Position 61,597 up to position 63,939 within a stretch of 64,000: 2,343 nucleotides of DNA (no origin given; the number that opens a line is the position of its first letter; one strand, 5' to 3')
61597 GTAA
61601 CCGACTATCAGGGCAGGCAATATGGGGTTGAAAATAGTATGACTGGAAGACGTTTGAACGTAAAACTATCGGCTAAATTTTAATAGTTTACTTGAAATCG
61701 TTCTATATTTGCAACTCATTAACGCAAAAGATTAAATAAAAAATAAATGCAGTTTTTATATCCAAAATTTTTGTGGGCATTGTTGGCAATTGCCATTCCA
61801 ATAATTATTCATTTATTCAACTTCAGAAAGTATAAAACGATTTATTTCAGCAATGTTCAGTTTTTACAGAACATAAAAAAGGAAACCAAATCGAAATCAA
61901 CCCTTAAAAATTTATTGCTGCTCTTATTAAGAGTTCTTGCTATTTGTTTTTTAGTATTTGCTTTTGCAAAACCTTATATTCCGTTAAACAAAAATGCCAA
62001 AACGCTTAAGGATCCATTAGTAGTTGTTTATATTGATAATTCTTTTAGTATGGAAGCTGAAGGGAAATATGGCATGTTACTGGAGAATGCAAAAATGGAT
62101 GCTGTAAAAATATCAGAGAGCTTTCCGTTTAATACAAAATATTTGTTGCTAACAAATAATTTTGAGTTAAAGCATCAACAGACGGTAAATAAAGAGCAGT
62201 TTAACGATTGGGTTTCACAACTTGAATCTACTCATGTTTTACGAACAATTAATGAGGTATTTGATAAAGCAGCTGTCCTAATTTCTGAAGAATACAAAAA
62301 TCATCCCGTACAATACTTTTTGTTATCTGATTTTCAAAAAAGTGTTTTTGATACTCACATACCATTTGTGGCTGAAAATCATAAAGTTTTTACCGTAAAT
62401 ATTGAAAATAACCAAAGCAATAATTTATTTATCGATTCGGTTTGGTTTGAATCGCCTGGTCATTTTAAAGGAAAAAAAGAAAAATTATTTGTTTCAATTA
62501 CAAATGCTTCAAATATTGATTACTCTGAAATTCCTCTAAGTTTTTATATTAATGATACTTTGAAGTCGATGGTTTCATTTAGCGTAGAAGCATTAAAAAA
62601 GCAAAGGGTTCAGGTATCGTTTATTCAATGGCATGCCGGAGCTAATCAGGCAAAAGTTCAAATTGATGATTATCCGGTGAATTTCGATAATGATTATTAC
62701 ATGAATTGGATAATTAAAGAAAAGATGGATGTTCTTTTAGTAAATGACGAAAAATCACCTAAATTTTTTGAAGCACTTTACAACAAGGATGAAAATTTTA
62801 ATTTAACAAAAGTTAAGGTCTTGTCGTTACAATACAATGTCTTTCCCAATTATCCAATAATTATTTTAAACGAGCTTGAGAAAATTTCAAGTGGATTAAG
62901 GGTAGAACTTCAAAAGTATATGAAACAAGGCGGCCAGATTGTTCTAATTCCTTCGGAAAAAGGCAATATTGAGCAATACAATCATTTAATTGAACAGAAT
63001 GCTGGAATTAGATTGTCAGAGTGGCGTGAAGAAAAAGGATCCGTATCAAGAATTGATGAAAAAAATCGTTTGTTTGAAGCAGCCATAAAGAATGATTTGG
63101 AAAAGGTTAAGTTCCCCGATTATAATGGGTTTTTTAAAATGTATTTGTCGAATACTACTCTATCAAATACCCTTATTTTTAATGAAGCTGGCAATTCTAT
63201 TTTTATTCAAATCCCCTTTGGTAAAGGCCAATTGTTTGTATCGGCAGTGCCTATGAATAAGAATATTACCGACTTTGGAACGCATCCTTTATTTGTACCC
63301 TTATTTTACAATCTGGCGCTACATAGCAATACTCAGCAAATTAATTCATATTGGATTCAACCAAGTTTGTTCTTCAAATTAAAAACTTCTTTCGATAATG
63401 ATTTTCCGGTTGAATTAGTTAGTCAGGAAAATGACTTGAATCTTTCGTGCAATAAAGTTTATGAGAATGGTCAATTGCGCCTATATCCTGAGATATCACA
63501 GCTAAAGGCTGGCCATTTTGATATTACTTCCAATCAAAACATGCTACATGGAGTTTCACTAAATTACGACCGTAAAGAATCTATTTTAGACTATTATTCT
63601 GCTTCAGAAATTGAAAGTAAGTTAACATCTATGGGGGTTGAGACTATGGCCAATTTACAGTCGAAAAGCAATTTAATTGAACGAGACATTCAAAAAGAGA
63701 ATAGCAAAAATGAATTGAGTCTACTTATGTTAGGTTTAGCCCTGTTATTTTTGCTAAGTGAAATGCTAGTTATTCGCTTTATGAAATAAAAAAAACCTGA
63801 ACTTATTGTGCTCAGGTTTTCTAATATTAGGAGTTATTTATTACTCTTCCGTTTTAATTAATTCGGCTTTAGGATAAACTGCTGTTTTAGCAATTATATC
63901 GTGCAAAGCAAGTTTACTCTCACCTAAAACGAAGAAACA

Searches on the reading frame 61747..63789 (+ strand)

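Call 77: search_protein_families(library=pfam, proteins=[window:61747-63789:+], max_evalue=0.00001)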
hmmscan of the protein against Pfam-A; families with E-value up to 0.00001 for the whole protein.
window:61747-63789:+ (680 aa): 1 family
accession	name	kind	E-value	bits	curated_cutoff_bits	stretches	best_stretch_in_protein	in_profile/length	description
PF07584.16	BatA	-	6.1e-23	81.5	25.9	1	1-76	1-77/77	Aerotolerance regulator N-terminal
